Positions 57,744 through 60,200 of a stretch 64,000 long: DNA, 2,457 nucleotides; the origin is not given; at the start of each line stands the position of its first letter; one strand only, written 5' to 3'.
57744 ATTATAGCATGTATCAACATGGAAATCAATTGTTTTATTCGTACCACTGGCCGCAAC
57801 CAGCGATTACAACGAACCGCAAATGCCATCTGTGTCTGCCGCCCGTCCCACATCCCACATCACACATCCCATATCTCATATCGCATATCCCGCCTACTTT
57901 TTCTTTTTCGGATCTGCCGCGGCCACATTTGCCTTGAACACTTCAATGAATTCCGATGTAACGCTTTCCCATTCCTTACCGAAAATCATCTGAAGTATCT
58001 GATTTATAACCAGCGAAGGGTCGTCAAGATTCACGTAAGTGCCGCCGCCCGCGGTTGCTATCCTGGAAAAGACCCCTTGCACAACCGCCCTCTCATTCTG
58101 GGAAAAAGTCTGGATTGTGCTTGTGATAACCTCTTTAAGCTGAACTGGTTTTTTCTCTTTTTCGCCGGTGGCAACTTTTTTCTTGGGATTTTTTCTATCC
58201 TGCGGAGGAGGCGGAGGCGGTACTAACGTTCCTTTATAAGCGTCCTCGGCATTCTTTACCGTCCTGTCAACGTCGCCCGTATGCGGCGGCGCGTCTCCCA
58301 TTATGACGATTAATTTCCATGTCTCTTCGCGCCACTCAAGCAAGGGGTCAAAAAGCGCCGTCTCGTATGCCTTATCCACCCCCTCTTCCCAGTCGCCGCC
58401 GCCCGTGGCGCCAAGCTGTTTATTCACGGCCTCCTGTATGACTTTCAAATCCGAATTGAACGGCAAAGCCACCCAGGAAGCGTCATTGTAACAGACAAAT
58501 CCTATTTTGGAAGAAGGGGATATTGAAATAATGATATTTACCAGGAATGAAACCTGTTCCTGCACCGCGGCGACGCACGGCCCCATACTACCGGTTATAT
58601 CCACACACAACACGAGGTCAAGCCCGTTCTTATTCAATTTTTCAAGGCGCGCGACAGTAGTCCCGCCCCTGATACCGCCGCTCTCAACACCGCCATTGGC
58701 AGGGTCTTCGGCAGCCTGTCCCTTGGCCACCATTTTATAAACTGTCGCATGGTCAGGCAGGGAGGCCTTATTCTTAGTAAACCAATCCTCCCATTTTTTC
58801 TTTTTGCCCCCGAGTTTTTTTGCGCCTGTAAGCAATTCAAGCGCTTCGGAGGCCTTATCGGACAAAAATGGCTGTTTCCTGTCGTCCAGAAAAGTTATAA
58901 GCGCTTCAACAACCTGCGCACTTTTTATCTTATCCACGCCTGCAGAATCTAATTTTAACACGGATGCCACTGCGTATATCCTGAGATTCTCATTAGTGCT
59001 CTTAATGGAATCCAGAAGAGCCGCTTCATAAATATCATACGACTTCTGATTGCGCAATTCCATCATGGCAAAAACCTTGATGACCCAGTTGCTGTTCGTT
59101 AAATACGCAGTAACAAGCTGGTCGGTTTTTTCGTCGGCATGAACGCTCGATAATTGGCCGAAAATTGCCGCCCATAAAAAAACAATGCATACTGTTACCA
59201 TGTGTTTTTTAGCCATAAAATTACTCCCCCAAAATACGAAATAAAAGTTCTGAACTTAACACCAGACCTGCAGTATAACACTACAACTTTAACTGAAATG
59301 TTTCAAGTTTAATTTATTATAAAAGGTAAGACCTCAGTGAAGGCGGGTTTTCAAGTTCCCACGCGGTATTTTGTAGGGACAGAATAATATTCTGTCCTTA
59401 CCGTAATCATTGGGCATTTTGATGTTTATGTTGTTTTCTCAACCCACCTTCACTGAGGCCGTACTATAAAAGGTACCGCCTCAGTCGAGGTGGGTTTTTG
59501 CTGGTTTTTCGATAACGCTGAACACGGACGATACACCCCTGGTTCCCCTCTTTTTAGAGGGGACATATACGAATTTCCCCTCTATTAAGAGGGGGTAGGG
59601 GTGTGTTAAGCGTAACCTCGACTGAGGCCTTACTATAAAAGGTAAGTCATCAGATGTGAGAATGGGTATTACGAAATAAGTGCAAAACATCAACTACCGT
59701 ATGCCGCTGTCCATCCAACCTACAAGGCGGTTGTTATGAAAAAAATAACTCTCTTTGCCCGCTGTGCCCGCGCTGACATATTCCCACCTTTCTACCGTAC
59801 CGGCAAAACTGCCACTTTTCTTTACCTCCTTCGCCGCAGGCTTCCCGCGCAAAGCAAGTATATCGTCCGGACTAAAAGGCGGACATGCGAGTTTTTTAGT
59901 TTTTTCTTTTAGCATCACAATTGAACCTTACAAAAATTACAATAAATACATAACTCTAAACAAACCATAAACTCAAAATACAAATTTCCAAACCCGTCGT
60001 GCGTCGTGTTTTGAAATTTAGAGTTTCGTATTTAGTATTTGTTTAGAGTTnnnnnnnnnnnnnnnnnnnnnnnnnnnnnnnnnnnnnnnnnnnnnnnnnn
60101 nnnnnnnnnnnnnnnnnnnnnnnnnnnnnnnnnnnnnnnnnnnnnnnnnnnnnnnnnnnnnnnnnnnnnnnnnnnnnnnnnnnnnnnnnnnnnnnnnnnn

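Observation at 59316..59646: Two tandem inverted-repeat elements with compensatory stem substitutions and a shared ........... linker: candidate novel structured RNA or recombination element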

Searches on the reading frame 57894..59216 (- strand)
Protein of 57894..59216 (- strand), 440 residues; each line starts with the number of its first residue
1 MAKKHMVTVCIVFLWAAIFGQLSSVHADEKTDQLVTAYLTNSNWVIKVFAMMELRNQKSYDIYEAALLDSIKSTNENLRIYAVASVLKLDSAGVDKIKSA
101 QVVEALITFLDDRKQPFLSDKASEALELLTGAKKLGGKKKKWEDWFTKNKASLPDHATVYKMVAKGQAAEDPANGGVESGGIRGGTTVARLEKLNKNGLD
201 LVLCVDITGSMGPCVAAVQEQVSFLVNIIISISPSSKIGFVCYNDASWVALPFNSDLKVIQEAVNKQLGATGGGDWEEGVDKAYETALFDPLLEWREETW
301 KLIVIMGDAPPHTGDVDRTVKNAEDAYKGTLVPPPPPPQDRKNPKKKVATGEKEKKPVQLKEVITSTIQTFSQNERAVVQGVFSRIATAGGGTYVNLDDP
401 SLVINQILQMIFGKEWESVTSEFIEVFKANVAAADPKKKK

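Call 9: search_protein_families(library=pfam, proteins=[window:57894-59216:-], max_evalue=0.01)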
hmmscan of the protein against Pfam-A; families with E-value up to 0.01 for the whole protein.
window:57894-59216:- (440 aa): 4 families
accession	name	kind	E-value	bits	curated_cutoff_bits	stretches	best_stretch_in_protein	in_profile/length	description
PF25106.1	VWA_4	-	1.2e-06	28.6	27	1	201-290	2-91/169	von Willebrand factor A domain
PF00092.34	VWA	-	5.1e-06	27.2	23.8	1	200-326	1-130/174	von Willebrand factor type A domain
PF13519.12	VWA_2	-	6.3e-05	24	27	1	201-287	1-89/107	von Willebrand factor type A domain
PF00362.24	Integrin_beta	-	0.0022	18.2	24.8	0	251-313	87-149/248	Integrin beta chain VWA domain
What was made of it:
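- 57894..59216 (-): Downstream flanking gene: a 440-aa VWA-domain protein. Pfam VWA/VWA_4 (call 9).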

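Call 11: find_encoding_contigs(protein=window:57894-59216:-, flank=4000, max_places=10)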
Protein window:57894-59216:- (440 aa): 1 contig read that carries it; 1 place shown.
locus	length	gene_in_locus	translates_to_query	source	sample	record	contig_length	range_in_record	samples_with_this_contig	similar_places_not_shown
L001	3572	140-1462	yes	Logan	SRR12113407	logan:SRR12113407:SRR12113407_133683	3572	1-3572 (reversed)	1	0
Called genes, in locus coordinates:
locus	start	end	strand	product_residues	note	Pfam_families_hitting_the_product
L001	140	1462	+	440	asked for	PF25106:VWA_4 (faint), PF00092:VWA (weak)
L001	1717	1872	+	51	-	-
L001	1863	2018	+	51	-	-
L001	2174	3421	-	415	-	PF01699:Na_Ca_ex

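Call 42: list_cluster_members(proteins=[window:57894-59216:-, window:25097-25921:-, window:52394-55717:+, window:26074-27189:+, window:60032-63841:-])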
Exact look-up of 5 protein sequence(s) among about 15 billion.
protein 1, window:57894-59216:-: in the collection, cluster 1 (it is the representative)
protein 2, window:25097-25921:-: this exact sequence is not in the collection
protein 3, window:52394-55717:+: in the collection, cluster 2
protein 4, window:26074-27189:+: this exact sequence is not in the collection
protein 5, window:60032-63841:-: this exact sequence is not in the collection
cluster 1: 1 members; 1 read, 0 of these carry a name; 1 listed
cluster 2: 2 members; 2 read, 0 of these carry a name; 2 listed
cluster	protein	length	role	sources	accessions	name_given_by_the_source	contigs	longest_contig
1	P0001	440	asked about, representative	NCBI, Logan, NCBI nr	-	-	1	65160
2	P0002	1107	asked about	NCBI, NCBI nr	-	-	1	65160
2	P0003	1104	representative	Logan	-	-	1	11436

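Call 47: find_encoding_contigs(protein=P0003, flank=10000, max_places=6)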
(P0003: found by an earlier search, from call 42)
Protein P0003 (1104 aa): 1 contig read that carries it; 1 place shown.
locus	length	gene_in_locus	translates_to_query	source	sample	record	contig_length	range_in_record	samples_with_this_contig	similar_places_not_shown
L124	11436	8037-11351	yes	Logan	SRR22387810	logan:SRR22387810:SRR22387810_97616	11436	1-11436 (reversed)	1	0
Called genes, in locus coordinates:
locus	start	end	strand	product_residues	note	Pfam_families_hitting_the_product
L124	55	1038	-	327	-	PF13692:Glyco_trans_1_4, PF13524:Glyco_trans_1_2, PF00534:Glycos_transf_1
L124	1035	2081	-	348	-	PF02547:Queuosine_synth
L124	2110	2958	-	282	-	-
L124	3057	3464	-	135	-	PF02577:BFN_dom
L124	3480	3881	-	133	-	PF07238:PilZ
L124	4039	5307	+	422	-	PF13646:HEAT_2 (faint)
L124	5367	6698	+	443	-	PF02321:OEP (weak)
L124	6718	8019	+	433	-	PF19335:HMBD, PF25869:3HB_CusB (faint), PF25954:Beta-barrel_RND_2, PF25975:CzcB_C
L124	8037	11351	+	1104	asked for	PF00873:ACR_tran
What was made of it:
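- Tried and rejected: The AcrB-neighbour contig L124 stops short of the locus (call 47).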

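Call 50: find_homologous_proteins(query=P0001, max_evalue=1e-20)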
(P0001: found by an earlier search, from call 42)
Query P0001 (440 aa): 4 proteins with E <= 1e-20 among 8000 candidates.
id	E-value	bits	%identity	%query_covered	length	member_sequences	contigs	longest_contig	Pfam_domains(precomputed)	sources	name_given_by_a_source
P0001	1.0e-290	982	100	100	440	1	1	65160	PF00092.35,PF25106.2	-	-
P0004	9.6e-260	880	91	97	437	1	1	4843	PF00092.35,PF25106.2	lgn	-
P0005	5.8e-143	495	53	100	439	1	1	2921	PF00362.25,PF00092.35,PF25106.2,PF13519.13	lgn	-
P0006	6.3e-140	485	53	100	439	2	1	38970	PF00362.25,PF00092.35,PF25106.2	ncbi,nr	ncbi:MAG: VWA domain-containing protein [Planctomycetes bacterium]|nr:VWA domain-containing protein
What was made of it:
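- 57894..59216 (-): Orthologues P0004 (91%) and P0005/P0006 (53%) (call 50).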

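Call 51: find_encoding_contigs(protein=P0004, flank=5000, max_places=4)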
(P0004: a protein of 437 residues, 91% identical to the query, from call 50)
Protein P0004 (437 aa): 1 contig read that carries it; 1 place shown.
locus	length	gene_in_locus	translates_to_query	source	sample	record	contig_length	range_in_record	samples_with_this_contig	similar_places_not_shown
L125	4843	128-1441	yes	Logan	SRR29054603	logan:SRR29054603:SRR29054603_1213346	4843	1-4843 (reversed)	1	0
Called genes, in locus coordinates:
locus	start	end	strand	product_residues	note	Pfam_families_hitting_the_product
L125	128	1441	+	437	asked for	PF00092:VWA (weak), PF25106:VWA_4 (weak)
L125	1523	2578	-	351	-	PF13091:PLDc_2, PF00614:PLDc (faint), PF13091:PLDc_2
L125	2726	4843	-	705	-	?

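Call 52: find_encoding_contigs(protein=P0006, flank=5000, max_places=4)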
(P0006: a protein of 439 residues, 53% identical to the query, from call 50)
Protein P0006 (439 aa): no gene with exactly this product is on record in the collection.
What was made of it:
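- Tried and rejected: P0006's contig was not retrievable (call 52).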

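Call 53: find_encoding_contigs(protein=P0005, flank=5000, max_places=4)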
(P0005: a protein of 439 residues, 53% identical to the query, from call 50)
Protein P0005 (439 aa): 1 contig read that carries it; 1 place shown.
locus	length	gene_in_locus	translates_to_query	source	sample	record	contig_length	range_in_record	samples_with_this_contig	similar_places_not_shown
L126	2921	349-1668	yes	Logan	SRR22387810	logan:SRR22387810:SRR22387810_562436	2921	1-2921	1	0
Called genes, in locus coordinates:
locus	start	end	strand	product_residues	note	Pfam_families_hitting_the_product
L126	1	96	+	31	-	?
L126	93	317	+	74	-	-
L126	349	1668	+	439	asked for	PF00362:Integrin_beta (faint), PF00092:VWA (weak), PF13519:VWA_2 (weak), PF25106:VWA_4 (weak)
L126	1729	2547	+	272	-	PF01210:NAD_Gly3P_dh_N (weak), PF03807:F420_oxidored, PF07991:KARI_N (weak), PF14748:P5CR_dimer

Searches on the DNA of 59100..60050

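Call 10: search_rna_families(source=window, start=59100, end=60050, threshold=evalue, max_evalue=10)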
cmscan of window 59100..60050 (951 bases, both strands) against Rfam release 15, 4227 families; matches with E-value up to 10: 15.
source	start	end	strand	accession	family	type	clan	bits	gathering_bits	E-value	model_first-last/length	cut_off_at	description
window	59534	59605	+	RF04065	mir-7563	Gene; miRNA;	-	27.6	80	0.0051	1-76/76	no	mir-7563 microRNA precursor family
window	59532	59605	-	RF01012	mir-628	Gene; miRNA;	-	24.8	75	0.0077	1-77/77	no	mir-628 microRNA precursor family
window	59532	59605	+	RF01012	mir-628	Gene; miRNA;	-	23.2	75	0.024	1-77/77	no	mir-628 microRNA precursor family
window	59441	59496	-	RF03699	mir-729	Gene; miRNA;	-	21.1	61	0.29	1-87/87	no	mir-729 microRNA precursor family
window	59550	59589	+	RF04296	mir-485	Gene; miRNA;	CL00149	18.1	70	0.8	1-73/73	no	mir-485 microRNA precursor family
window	59915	60018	+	RF01416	NrrF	Gene; antisense;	-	17.9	60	0.67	1-160/160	no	NrrF RNA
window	59951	60050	-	RF04128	MIR8562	Gene; miRNA;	-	17.5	211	1.5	66-178/242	5'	MIR8562 microRNA precursor family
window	59943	60034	-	RF03839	MIR2599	Gene; miRNA;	-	17.3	120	2.6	20-114/132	no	MIR2599 microRNA precursor family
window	59530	59607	+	RF03861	mir-4484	Gene; miRNA;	-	16.7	90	7.4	1-89/89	no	mir-4484 microRNA precursor family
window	59242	59331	-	RF02394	sau-63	Gene; sRNA;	-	16.2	100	3.7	1-98/98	no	Staphylococcus sRNA sau-63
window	59546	59596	-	RF00566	SNORA35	Gene; snRNA; snoRNA; HACA-box;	CL00034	16.1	39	2.9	66-122/129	no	Small nucleolar RNA SNORA35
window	59851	59944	+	RF02365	Yfr17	Gene; sRNA;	-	15.7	50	4.2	1-264/264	no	Cyanobacterial functional RNA 17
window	59543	59595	-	RF01522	TB10Cs1H1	Gene; snRNA; snoRNA; HACA-box;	-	15.5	45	5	1-71/71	no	Trypanosomatid snoRNA TB10Cs1H1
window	59927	60050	+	RF04128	MIR8562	Gene; miRNA;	-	14.8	211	6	41-177/242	3'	MIR8562 microRNA precursor family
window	59540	59599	+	RF00564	SCARNA11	Gene; snRNA; snoRNA; scaRNA;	-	13.3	37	9.7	1-140/140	no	Small Cajal body specific RNA 11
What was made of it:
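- On Curated structured RNA family (Rfam 15): At E values up to 10 there are only miRNA-type hairpin hits at 13-28 bits, against cut-offs of 37-211 (call 10).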

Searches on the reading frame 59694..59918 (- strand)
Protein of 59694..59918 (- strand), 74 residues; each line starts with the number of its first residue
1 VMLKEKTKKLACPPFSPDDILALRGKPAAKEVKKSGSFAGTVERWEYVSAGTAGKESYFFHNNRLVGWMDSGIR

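Call 9: search_protein_families(library=pfam, proteins=[window:59694-59918:-], max_evalue=0.01)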
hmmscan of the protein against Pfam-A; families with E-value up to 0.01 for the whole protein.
window:59694-59918:- (74 aa): 0 families

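Call 12: find_encoding_contigs(protein=window:59694-59918:-, flank=4000, max_places=10)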
Protein window:59694-59918:- (74 aa): no gene with exactly this product is on record in the collection.
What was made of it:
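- Tried and rejected: The 74-aa protein is not on record (call 12).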

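Call 64: search_protein_families(library=ncbifam, proteins=[window:59694-59918:-], max_evalue=0.001)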
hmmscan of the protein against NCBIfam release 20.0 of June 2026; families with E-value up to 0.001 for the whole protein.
window:59694-59918:- (74 aa): 0 families
